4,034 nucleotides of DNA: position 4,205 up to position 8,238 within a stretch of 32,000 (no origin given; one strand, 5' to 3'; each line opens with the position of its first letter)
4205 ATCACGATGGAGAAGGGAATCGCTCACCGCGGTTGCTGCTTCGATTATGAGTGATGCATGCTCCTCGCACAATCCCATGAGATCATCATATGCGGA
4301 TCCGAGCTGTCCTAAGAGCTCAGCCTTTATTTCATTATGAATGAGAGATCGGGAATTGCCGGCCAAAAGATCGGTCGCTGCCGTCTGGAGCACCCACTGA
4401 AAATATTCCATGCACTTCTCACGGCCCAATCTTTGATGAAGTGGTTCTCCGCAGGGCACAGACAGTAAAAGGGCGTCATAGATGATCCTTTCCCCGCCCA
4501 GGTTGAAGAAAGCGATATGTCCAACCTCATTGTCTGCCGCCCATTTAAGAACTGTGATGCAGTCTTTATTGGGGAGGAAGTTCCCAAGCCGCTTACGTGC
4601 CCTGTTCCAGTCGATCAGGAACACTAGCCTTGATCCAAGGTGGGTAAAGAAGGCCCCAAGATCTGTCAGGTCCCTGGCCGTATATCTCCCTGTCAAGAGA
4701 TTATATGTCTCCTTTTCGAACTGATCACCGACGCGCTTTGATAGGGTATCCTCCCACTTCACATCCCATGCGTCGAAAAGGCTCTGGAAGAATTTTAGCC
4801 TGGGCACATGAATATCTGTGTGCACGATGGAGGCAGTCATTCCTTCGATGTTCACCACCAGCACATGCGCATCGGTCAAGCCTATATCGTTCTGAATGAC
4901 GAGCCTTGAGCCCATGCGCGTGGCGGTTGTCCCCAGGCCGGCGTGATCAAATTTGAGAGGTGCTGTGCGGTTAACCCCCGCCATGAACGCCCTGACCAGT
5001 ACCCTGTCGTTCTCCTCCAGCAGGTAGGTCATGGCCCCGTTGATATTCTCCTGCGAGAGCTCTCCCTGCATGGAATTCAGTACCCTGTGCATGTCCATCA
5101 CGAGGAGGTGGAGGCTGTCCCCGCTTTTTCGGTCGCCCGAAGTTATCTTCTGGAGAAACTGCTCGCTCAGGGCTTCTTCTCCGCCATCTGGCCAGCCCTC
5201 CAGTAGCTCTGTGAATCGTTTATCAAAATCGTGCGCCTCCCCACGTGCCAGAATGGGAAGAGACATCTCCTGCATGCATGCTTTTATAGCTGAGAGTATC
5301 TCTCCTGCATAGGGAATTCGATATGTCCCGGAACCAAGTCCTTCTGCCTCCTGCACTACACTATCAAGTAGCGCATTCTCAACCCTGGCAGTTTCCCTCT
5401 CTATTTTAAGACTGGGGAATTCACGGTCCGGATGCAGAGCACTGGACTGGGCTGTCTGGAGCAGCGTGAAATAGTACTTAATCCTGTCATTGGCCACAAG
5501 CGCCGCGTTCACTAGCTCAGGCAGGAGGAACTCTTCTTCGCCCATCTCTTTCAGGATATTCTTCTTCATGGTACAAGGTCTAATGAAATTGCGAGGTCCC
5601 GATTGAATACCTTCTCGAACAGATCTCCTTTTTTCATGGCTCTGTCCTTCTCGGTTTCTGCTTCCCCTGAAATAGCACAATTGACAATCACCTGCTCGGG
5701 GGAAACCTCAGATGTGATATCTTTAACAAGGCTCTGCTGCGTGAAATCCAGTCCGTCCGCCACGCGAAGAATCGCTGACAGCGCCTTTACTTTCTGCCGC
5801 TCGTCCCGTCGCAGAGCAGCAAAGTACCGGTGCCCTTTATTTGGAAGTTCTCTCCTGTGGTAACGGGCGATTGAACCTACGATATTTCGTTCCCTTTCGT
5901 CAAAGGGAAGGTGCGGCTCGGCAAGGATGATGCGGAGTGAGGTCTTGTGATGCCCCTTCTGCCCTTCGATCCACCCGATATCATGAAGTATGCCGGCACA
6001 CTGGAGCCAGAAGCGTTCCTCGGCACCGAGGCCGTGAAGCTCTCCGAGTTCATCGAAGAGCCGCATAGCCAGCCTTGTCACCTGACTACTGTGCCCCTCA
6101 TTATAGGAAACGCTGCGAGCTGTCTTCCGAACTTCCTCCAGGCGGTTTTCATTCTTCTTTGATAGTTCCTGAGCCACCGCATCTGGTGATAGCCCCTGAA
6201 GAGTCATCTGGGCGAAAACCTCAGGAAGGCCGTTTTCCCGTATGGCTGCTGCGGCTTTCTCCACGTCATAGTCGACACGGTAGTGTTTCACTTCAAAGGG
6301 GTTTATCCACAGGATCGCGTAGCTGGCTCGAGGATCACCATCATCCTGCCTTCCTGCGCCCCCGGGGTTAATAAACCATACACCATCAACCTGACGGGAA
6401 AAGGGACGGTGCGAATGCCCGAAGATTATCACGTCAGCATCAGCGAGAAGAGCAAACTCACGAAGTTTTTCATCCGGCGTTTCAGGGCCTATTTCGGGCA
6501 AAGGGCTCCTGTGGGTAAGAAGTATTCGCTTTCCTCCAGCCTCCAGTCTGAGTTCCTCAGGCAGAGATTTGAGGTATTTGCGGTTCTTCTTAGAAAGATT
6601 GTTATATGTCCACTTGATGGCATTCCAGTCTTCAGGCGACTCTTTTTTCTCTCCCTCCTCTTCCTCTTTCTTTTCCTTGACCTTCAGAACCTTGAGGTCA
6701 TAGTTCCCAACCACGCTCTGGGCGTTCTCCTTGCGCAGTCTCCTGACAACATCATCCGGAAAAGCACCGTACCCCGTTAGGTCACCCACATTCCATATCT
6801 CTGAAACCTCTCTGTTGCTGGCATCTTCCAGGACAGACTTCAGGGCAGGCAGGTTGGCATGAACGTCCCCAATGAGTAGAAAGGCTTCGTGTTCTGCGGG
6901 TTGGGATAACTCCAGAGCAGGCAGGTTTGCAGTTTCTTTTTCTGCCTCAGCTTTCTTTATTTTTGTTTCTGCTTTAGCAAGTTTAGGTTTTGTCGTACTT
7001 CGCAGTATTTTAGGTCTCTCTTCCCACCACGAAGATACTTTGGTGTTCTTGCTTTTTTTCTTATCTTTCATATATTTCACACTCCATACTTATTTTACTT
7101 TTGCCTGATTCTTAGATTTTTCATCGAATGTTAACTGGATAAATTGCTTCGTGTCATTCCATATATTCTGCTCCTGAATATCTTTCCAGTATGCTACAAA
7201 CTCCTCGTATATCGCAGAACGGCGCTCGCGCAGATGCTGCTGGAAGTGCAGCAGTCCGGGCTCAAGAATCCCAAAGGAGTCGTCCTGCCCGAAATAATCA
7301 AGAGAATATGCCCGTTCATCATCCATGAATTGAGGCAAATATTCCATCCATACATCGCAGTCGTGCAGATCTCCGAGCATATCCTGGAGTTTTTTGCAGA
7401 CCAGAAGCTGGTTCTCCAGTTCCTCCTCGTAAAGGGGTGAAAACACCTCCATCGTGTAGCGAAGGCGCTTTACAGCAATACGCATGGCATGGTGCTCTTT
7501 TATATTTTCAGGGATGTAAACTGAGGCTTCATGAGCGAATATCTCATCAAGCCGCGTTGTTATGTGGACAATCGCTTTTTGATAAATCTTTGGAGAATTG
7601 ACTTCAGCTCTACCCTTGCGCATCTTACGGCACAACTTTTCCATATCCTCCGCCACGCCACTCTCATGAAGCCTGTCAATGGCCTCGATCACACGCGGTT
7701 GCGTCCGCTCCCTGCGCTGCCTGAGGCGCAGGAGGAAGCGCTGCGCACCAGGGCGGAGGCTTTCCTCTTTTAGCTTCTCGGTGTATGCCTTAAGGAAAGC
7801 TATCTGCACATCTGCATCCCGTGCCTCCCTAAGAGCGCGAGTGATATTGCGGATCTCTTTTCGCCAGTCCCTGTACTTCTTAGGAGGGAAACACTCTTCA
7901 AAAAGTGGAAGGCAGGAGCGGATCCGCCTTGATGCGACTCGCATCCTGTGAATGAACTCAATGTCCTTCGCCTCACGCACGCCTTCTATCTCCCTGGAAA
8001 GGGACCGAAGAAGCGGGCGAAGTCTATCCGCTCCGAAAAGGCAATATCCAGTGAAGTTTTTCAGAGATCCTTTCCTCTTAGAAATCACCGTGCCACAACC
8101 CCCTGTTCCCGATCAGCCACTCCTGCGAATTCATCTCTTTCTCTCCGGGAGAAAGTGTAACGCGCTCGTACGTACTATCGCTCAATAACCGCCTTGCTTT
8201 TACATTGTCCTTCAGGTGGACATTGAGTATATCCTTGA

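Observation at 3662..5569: Orphan 635-aa protein: unknown ~430-aa domain fused to a third PhoU-superfamily module in the window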

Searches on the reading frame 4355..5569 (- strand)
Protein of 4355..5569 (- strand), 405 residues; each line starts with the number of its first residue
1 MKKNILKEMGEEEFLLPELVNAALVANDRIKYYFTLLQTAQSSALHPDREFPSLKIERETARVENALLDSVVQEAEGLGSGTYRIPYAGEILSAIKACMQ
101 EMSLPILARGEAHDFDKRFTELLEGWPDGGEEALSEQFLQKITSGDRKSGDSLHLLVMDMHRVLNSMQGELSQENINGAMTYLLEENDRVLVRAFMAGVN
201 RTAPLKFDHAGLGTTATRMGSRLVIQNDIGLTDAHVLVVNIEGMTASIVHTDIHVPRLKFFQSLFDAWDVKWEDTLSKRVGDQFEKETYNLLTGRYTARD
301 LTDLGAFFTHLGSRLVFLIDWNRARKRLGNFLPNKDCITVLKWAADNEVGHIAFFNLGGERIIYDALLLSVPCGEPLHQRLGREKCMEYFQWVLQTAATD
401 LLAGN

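Call 44: predict_structure(alignment_id=A2)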
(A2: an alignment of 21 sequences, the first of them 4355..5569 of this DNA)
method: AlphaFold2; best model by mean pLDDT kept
length: 405 residues; sequences in the alignment: 21
mean_pLDDT: 80.7   pTM: 0.65
mean pLDDT of the five models: 80.7, 80.6, 80.2, 80.0, 77.0
residues with pLDDT >= 90: 132; 70-90: 186; 50-70: 80; < 50: 7
segments of 3 or more residues with pLDDT < 50: 207-211
pLDDT, mean of each block of 10 residues (from residue 1): 65 67 90 94 90 87 91 91 92 92 81 77 79 89 84 91 83 74 85 90 52 72 81 74 93 87 93 83 65 95 95 83 79 83 83 58 56 58 78 77 66
secondary structure, 60 per line:
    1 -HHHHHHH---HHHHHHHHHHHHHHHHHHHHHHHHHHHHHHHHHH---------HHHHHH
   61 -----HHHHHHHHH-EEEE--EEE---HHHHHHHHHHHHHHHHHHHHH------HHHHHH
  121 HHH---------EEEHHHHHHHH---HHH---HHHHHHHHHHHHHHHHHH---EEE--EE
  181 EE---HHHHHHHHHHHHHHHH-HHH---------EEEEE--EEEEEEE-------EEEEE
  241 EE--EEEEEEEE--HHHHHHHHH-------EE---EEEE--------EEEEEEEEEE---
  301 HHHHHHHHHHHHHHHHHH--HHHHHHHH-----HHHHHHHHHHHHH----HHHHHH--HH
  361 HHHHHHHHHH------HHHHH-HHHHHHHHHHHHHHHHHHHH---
elements in order: H2-8 H12-45 H55-60 H66-74 E76-79 E82-84 H88-108 H115-123 E133-135 H136-143 H153-170 E174-176 E179-182 H186-201 E215-219 E222-228 E236-242 E245-252 H255-263 E276-279 E288-297 H301-318 H321-328 H334-346 H351-356 H359-370 H377-381 H383-402
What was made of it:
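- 4355..5569 (-): N-terminal alpha/beta domain (aa 1-405) with no assignable family or fold. It carries the most conserved residues of the family. AF2 model pLDDT 80.7 (call 44).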

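Call 46: fold_search(model_id=the predicted structure, library=pdb)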
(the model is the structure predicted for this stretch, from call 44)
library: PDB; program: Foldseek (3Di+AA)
matches with E <= 10: 822; with E <= 0.001: 0
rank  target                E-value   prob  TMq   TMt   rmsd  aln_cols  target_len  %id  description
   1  5v0u                  4.5e-02  0.21  0.12  0.12  17.9       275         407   12  Crystal structure of polymerase acid protein (PA) from Influenza A virus, WILSON-SMITH/1933 (H1N1) bound to follow on fr (released 2017-03-08)
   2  5if8                  5.0e-02  0.20  0.12  0.12  19.4       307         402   11  Crystal structure of polymerase acid protein (PA) from Influenza A virus, WILSON-SMITH/1933 (H1N1) bound to fragment hit (released 2017-02-22)
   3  4iuj                  7.5e-02  0.15  0.11  0.11  17.6       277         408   12  Structure of Polymerase acid protein (PA) from Influenzavirus A Influenza A virus A, WILSON-SMITH/1933 (H1N1) (released 2013-02-06)
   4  2p9p_D                8.7e-02  0.38  0.16  0.21  16.4       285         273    7  Crystal Structure of bovine Arp2/3 complex co-crystallized with ADP (released 2007-05-29)
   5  6cfp                  9.1e-02  0.18  0.12  0.12  17.6       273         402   13  CRYSTAL STRUCTURE OF POLYMERASE ACID PROTEIN (PA) FROM INFLUENZA A VIRUS, WILSON-SMITH/1933 (H1N1) BOUND TO FRAGMENT HIT (released 2018-04-11)
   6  1tyq_D                9.5e-02  0.51  0.18  0.24  17.4       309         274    8  Crystal structure of Arp2/3 complex with bound ATP and calcium (released 2004-11-09)
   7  5ifc                  9.5e-02  0.18  0.12  0.12  17.6       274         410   14  Crystal structure of polymerase acid protein (PA) from Influenza A virus, WILSON-SMITH/1933 (H1N1) bound to follow on fr (released 2017-02-22)
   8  4p9a                  1.0e-01  0.16  0.12  0.13  18.1       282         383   14  X-ray Crystal Structure of PA protein from Influenza strain H7N9 (released 2014-07-30)
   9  2p9u_D                1.3e-01  0.35  0.17  0.22  17.0       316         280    7  Crystal structure of bovine Arp2/3 complex co-crystallized with AMP-PNP and calcium (released 2007-05-29)
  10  2p9n_D                1.3e-01  0.35  0.16  0.22  16.7       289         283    8  Crystal Structure of bovine Arp2/3 complex co-crystallized with ADP (released 2007-05-29)
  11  5ifb                  1.3e-01  0.13  0.12  0.12  19.2       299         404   12  Crystal structure of polymerase acid protein (PA) from Influenza A virus, WILSON-SMITH/1933 (H1N1) bound to follow on fr (released 2017-02-22)
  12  1k8k_D                1.4e-01  0.30  0.16  0.21  16.4       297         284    8  Crystal Structure of Arp2/3 Complex (released 2001-12-07)
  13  5if2                  1.6e-01  0.14  0.12  0.12  17.6       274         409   12  Crystal structure of polymerase acid protein (PA) from Influenza A virus, WILSON-SMITH/1933 (H1N1) bound to fragment hit (released 2017-02-22)
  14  5ieq                  1.7e-01  0.13  0.12  0.12  17.7       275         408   13  Crystal structure of polymerase acid protein (PA) from Influenza A virus, WILSON-SMITH/1933 (H1N1) bound to fragment hit (released 2017-02-22)
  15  6syi_A                2.2e-01  0.13  0.12  0.12  15.8       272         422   13  C-TERMINAL DOMAIN OF INFLUENZA POLYMERASE PA SUBUNIT AND OPTIMIZED SMALL PEPTIDE INHIBITOR (released 2020-11-25)
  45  4fpp_A                5.1e-01  0.11  0.13  0.21  19.1       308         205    9  Bacterial phosphotransferase (released 2012-09-12)
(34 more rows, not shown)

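Call 66: search_solved_structures(query=A2, max_evalue=10)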
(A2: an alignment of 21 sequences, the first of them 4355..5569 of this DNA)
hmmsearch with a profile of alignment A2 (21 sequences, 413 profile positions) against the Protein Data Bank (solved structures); distinct sequences matched with E-value up to 10: 1.
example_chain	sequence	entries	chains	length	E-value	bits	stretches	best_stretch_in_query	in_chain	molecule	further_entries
6v47_B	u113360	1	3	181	0.097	14.6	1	88-193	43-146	Hemagglutinin HA2 chain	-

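Call 79: fold_search(model_id=the predicted structure, library=viral)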
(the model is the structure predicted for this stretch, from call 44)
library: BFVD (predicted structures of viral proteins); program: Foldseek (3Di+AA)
matches with E <= 10: 634; with E <= 0.001: 0
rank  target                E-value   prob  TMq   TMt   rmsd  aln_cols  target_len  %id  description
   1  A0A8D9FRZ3            5.5e-02  0.16  0.12  0.13  28.2       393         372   10  histidine kinase [uncultured marine phage]
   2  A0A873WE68            6.3e-02  0.41  0.13  0.09  14.0       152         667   10  (no name in the UniProt tables at hand)
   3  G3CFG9                7.3e-02  0.96  0.18  0.46   6.9       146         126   14  Uncharacterized protein [Escherichia phage vB_EcoP_24B]
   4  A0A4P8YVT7            8.0e-02  0.18  0.13  0.14  14.3       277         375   12  Polymerase PA (Fragment) [Influenza A virus]
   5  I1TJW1                9.2e-02  0.30  0.13  0.27  12.9       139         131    8  (no name in the UniProt tables at hand)
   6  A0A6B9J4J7            9.6e-02  0.66  0.16  0.33   7.6       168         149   10  Uncharacterized protein [Photobacterium phage PDCC-1]
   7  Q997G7                1.0e-01  0.25  0.13  0.21  18.3       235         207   10  RH5 [Bovine adenovirus 4]
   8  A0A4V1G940            1.1e-01  0.18  0.14  0.13  14.6       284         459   13  Polymerase PA (Fragment) [Influenza A virus]
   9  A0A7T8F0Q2            1.6e-01  0.84  0.19  0.35   8.6       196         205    6  (no name in the UniProt tables at hand)
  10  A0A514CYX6            1.7e-01  0.92  0.14  0.38   5.1        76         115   13  Uncharacterized protein [Leviviridae sp.]
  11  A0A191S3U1            1.9e-01  0.10  0.08  0.08  11.7       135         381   11  U20 protein [macacine betaherpesvirus 9]
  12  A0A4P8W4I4            2.1e-01  0.35  0.14  0.29  16.7       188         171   14  (no name in the UniProt tables at hand)
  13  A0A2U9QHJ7            2.2e-01  0.12  0.11  0.15  22.1       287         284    9  Uncharacterized protein [Sea otter poxvirus]
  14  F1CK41                2.3e-01  0.13  0.12  0.15  13.1       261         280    7  Polymerase PA (Fragment) [Influenza A virus (A/equine/Egypt/av1/2009(H5N1))]
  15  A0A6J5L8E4            2.5e-01  0.09  0.13  0.12  30.3       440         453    8  Uncharacterized protein [uncultured Caudovirales phage]
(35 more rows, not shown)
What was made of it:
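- Weak, non-significant Foldseek hits of the N-domain recur on histidine-kinase or phosphotransferase folds such as HK853, YycG and ChpT 4fpp (calls 46, 79). The histidine-kinase-like fold hits have probability <=0.2 and TM <=0.26, which is chance level (calls 46, 79).
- Tried and rejected: The recurring influenza PA, Arp2/3 p34, histidine-kinase CA/ChpT and YbjN/AmyR hits have low probability and TM (<=0.28 for the PDB hits), so I rejected them as chance (calls 46, 79).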

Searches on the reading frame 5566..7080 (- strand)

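Call 5: search_protein_families(library=pfam, proteins=[window:5566-7080:-], max_evalue=0.001)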
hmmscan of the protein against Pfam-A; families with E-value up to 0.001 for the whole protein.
window:5566-7080:- (504 aa): 5 families
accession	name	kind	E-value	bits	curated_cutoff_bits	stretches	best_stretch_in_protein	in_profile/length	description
PF12850.12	Metallophos_2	-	5.3e-25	88.7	27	1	68-258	4-150/154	Calcineurin-like phosphoesterase superfamily domain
PF21447.3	Ppx-GppA_III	-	2.1e-15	57.5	27.3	1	315-449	4-137/177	Ppx/GppA phosphatase, domain III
PF00149.33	Metallophos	-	1.2e-13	52.3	21.5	1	67-226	3-191/191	Calcineurin-like phosphoesterase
PF01966.28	HD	-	3.1e-09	37.6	22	1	329-445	3-114/116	HD domain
PF24391.1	HD-CE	-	3.6e-09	37.1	27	1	327-448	8-189/263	HD-CE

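Call 6: search_protein_families(library=ncbifam, proteins=[window:5566-7080:-], max_evalue=0.1)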
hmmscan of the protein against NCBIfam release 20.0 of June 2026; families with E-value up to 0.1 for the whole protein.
window:5566-7080:- (504 aa): 6 families
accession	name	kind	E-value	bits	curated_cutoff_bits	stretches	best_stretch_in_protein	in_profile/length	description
TIGR00040.1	yfcE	subfamily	8.7e-17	61.6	56.25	1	67-258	3-149/158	YfcE family phosphodiesterase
NF006988.0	PRK09453.1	equivalog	5.2e-09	36.2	117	1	202-267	109-170/183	phosphodiesterase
NF001204.0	PRK00166.1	equivalog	3.1e-07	30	176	1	68-143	4-82/276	symmetrical bis(5'-nucleosyl)-tetraphosphatase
NF045665.1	NTPtran_DVU1551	equivalog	0.0041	16.2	315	1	316-384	206-271/359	DVU_1551 family NTP transferase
TIGR00277.1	HDIG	domain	0.0093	15.8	27.6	1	330-375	8-46/84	HDIG domain-containing metalloprotein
NF008260.0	PRK11031.1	equivalog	0.083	11.9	624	0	310-430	306-426/496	guanosine-5'-triphosphate,3'-diphosphate diphosphatase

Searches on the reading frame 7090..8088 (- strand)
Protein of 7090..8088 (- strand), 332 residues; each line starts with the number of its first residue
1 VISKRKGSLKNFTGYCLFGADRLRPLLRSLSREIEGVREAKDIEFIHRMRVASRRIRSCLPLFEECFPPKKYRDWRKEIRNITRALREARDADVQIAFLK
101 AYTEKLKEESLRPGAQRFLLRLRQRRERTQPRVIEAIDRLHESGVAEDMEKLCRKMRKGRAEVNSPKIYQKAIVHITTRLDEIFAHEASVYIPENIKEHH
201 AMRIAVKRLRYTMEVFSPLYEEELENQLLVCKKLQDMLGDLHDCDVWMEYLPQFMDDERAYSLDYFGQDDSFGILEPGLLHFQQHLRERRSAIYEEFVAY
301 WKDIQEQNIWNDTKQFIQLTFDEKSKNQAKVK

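Call 5: search_protein_families(library=pfam, proteins=[window:7090-8088:-], max_evalue=0.001)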
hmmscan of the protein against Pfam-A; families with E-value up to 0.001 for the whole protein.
window:7090-8088:- (332 aa): 1 family
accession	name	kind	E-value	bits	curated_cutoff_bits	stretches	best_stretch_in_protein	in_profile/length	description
PF05235.19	CHAD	-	3.8e-54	184.5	25.6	1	23-251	3-227/228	CHAD domain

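Call 6: search_protein_families(library=ncbifam, proteins=[window:7090-8088:-], max_evalue=0.1)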
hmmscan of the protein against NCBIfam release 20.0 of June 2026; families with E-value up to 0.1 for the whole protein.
window:7090-8088:- (332 aa): 0 families
